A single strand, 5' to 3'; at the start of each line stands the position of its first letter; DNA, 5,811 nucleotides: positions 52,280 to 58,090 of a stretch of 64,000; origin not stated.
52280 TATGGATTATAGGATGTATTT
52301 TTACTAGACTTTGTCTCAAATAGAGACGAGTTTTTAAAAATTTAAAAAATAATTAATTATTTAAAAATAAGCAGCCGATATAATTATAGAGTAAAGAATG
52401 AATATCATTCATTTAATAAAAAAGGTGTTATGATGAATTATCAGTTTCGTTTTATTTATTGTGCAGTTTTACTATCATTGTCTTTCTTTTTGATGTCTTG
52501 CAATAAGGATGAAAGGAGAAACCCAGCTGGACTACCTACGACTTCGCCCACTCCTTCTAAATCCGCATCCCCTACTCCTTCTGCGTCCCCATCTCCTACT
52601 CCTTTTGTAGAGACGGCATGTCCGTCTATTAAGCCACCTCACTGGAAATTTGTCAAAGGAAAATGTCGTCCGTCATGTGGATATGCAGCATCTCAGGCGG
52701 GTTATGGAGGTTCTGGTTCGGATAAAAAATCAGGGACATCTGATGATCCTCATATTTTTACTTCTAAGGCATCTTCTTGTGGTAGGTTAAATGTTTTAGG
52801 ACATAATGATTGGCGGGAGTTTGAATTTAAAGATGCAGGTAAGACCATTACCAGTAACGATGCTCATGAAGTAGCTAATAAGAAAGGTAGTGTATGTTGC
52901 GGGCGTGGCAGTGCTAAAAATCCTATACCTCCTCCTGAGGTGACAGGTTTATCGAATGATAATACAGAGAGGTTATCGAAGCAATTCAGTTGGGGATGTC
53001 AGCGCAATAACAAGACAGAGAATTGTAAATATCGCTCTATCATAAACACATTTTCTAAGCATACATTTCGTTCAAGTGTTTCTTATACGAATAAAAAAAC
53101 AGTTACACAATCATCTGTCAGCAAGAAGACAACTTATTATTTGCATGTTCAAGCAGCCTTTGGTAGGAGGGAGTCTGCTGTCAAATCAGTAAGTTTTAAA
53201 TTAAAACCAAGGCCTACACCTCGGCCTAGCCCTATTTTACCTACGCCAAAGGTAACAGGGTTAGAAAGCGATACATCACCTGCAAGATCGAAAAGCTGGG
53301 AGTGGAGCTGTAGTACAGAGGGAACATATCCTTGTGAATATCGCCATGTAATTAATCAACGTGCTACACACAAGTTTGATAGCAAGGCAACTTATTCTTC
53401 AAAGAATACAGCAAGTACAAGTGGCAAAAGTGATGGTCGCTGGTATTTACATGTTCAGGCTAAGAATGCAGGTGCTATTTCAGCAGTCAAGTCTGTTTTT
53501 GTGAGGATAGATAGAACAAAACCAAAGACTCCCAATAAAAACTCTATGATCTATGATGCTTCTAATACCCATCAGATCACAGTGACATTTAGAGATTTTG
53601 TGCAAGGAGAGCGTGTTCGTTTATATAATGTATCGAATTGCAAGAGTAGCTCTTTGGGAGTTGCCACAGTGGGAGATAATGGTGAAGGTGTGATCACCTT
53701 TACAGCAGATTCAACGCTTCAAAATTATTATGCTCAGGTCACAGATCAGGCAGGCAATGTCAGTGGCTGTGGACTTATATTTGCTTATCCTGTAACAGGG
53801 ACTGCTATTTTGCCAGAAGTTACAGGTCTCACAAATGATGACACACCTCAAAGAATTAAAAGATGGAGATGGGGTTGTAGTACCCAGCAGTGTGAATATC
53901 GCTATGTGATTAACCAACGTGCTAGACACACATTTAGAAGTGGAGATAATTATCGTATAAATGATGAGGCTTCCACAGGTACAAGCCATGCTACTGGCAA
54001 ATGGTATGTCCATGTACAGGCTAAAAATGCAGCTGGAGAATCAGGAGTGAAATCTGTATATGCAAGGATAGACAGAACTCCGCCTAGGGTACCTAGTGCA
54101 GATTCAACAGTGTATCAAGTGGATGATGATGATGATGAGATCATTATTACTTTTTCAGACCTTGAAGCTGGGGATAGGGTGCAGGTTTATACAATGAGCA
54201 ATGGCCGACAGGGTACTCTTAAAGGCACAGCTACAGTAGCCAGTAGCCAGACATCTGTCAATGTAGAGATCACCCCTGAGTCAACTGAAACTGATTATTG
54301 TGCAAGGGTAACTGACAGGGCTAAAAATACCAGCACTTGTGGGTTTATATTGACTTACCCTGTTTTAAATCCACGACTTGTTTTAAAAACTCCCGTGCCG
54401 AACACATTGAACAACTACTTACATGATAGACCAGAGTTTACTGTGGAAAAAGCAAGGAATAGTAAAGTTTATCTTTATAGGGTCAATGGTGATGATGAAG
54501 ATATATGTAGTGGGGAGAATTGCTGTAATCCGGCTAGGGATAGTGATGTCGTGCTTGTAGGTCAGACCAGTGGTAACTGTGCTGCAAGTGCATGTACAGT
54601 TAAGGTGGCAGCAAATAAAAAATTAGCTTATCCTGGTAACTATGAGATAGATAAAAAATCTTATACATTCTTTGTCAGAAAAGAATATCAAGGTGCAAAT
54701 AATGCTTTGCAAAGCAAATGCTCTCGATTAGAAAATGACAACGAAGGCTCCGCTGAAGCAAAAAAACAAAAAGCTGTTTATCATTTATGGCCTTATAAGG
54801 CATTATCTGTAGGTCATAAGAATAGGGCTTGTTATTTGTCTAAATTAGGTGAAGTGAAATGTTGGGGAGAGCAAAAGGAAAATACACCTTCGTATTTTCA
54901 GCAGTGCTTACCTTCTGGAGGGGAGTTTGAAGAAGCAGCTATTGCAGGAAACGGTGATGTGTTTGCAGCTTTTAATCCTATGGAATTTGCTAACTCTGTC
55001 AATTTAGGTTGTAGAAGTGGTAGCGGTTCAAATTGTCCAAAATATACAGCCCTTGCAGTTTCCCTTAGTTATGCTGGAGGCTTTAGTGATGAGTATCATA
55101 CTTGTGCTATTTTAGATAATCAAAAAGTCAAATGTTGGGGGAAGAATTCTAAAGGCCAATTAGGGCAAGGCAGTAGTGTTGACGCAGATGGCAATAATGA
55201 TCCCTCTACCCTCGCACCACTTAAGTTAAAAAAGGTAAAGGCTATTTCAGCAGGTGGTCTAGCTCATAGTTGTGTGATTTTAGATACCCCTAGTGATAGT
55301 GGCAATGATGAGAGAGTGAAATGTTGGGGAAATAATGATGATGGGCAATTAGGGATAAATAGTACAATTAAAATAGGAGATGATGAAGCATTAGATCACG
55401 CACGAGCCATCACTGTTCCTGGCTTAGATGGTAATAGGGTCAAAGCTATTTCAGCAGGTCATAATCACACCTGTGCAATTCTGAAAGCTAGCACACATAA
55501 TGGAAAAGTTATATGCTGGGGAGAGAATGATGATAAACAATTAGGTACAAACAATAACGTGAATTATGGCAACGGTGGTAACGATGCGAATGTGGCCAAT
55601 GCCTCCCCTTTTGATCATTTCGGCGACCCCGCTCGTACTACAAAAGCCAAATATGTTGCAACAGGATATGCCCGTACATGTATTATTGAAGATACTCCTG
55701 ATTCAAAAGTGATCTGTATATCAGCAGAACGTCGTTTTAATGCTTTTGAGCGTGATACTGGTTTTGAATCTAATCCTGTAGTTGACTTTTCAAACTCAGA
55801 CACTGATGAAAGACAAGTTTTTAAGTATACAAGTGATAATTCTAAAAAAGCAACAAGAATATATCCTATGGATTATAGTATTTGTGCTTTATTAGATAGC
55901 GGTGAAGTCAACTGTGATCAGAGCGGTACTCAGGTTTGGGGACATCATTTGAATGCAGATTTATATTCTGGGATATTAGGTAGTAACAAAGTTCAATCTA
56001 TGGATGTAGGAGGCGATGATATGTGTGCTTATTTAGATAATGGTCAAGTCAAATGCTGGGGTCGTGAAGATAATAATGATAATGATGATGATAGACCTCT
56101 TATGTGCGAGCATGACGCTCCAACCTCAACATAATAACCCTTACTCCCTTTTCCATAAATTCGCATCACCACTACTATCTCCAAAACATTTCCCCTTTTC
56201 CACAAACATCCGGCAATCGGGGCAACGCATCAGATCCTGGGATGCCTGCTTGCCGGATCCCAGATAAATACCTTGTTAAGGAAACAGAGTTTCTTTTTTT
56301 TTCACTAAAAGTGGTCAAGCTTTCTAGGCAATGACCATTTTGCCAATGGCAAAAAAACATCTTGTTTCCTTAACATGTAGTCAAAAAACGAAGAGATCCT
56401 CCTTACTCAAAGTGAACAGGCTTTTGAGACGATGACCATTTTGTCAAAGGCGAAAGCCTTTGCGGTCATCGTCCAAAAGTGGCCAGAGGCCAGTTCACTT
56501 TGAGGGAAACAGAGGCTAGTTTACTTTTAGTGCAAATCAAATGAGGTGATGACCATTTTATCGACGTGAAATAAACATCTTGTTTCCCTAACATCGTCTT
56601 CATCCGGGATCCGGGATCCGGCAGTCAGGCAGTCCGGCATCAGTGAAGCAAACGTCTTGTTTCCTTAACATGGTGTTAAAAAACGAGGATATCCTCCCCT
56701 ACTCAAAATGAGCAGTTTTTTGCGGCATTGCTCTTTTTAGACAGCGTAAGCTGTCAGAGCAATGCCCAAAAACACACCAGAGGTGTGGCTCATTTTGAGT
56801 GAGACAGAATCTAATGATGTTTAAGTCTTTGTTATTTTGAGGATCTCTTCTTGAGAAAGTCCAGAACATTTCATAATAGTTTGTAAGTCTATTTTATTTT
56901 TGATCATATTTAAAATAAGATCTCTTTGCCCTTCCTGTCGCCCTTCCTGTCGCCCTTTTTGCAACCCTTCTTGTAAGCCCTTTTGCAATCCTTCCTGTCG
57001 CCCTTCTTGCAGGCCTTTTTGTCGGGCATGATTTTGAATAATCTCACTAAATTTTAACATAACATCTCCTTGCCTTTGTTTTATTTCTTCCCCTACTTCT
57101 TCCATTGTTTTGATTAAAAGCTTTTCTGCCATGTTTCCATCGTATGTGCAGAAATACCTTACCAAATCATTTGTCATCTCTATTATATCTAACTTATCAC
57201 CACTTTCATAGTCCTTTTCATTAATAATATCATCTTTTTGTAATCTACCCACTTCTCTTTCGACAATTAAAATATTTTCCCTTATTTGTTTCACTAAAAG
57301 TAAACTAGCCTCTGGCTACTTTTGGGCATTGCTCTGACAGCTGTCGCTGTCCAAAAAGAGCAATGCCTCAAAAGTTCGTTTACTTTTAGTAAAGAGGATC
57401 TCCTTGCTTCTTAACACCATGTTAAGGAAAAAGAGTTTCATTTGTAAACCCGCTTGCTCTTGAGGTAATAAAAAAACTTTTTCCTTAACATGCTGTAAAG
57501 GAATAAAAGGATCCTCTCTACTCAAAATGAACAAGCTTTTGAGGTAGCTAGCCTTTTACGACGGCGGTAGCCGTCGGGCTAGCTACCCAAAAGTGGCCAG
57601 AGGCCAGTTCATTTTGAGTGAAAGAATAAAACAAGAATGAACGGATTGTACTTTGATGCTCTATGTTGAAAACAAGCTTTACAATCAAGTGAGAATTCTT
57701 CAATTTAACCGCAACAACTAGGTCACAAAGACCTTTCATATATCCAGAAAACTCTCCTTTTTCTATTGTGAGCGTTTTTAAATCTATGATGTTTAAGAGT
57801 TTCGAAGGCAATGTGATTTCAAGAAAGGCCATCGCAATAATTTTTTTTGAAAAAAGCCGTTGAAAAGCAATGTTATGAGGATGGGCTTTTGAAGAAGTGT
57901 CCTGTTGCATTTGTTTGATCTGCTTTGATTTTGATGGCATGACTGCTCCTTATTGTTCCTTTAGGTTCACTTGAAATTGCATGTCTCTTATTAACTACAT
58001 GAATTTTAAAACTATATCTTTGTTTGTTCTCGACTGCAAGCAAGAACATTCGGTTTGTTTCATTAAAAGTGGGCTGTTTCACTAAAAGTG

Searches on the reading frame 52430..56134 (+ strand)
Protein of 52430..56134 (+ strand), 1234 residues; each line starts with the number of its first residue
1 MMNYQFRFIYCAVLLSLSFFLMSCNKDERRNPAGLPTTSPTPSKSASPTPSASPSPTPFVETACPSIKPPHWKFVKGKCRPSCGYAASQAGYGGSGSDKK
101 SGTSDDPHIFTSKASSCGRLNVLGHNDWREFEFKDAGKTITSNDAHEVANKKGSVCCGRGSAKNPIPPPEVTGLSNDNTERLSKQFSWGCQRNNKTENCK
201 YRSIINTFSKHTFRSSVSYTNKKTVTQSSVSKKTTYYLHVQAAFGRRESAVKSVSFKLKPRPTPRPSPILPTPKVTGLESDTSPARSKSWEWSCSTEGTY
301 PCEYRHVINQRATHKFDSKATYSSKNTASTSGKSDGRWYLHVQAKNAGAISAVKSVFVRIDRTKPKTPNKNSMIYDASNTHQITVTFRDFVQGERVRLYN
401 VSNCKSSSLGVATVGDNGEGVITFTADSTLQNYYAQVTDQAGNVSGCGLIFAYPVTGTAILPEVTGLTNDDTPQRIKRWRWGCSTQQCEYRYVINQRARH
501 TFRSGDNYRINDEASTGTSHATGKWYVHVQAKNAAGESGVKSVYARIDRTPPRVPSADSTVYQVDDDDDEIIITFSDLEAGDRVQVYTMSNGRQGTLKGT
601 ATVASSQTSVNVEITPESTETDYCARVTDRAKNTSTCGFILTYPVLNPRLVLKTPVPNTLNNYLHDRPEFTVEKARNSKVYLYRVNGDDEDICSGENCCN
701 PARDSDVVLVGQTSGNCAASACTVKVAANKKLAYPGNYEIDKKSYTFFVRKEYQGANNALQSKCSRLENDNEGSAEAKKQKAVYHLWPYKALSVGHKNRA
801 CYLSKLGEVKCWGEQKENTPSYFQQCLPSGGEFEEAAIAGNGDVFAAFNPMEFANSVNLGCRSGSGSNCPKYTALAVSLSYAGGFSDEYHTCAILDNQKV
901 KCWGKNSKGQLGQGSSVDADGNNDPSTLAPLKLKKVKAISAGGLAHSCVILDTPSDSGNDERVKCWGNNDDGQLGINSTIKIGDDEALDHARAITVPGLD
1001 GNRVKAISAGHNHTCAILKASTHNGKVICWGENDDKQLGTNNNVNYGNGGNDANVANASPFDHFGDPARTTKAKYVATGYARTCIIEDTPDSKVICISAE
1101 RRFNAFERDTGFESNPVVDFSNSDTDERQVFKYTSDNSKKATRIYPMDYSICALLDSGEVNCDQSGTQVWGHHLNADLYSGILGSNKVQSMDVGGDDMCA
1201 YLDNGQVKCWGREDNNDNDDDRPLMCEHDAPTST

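Call 9: search_protein_families(library=pfam, proteins=[window:52430-56134:+])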
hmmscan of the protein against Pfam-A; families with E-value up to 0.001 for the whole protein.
window:52430-56134:+ (1234 aa): 3 families
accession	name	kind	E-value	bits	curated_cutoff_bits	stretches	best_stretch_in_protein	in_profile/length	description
PF25390.1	WD40_RLD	-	1.9e-26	93.7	150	1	888-1042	204-334/363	RCC1-like domain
PF13540.12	RCC1_2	-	2.2e-22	78.7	22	2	889-910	9-30/30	Regulator of chromosome condensation (RCC1) repeat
PF00415.24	RCC1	-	1e-18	68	21.7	2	965-1017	6-50/50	Regulator of chromosome condensation (RCC1) repeat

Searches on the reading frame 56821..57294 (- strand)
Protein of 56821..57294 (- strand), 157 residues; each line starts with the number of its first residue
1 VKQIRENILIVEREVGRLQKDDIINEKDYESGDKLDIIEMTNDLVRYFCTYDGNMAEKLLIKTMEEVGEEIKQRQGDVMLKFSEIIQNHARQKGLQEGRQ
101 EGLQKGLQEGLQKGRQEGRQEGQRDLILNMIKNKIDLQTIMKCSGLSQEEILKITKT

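Call 24: search_protein_families(library=pfam, proteins=[window:56821-57294:-], max_evalue=0.01)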
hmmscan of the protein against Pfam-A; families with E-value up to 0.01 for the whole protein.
window:56821-57294:- (157 aa): 1 family
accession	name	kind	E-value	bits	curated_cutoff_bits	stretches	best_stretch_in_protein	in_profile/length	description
PF09811.14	Yae1_N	-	1.1e-05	25.5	27.5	1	88-118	7-37/39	Essential protein Yae1, N terminal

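Call 70: search_protein_families(library=ncbifam, proteins=[window:56821-57294:-], max_evalue=1)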
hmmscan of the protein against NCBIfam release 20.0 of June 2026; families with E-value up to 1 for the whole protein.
window:56821-57294:- (157 aa): 7 families
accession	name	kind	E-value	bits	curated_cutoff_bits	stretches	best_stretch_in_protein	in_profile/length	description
TIGR01784.1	T_den_put_tspse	subfamily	8.1e-09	35.7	52.1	1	61-154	192-273/273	Rpn family recombination-promoting nuclease/putative transposase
NF004266.1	PRK05687.1-1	equivalog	2.1e-08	33.9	260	1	62-125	29-92/230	flagellar assembly protein FliH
NF004267.1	PRK05687.1-3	equivalog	1e-07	31.4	293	1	72-124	57-121/266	flagellar assembly protein FliH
NF004270.2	PRK05687.2-1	equivalog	1.3e-07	31.5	180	1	70-124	26-80/223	flagellar assembly protein FliH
NF009925.1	PRK13386.1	equivalog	1.6e-07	30.9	192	1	68-126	29-86/228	flagellar assembly protein FliH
NF007361.0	PRK09857.1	equivalog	0.013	15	583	1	113-154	249-290/292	recombination-promoting nuclease RpnA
NF007418.0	PRK09956.1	equivalog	0.013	14.6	583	1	98-151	250-303/308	ISNCY family transposase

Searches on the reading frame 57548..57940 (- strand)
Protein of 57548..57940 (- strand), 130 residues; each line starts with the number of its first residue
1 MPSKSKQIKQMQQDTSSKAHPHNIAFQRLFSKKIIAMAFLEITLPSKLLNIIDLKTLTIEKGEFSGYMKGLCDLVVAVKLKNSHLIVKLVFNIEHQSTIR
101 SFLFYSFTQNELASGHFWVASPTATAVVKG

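Call 24: search_protein_families(library=pfam, proteins=[window:57548-57940:-], max_evalue=0.01)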
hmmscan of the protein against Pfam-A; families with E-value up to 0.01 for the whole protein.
window:57548-57940:- (130 aa): 1 family
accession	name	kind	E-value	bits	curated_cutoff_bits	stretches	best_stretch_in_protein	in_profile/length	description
PF04754.18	Transposase_31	-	5.4e-10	39.6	21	1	21-103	2-85/203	Putative transposase, YhgA-like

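Call 70: search_protein_families(library=ncbifam, proteins=[window:57625-57940:-], max_evalue=1)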
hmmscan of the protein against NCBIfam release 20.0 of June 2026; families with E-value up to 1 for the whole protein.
window:57625-57940:- (105 aa): 3 families
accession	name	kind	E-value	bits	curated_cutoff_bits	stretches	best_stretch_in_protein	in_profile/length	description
TIGR01784.1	T_den_put_tspse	subfamily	5.9e-05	23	52.1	1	22-98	2-74/273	Rpn family recombination-promoting nuclease/putative transposase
NF007418.0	PRK09956.1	equivalog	0.00024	20.2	583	1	16-98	4-86/308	ISNCY family transposase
NF007361.0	PRK09857.1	equivalog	0.00061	19.4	583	1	19-100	7-88/292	recombination-promoting nuclease RpnA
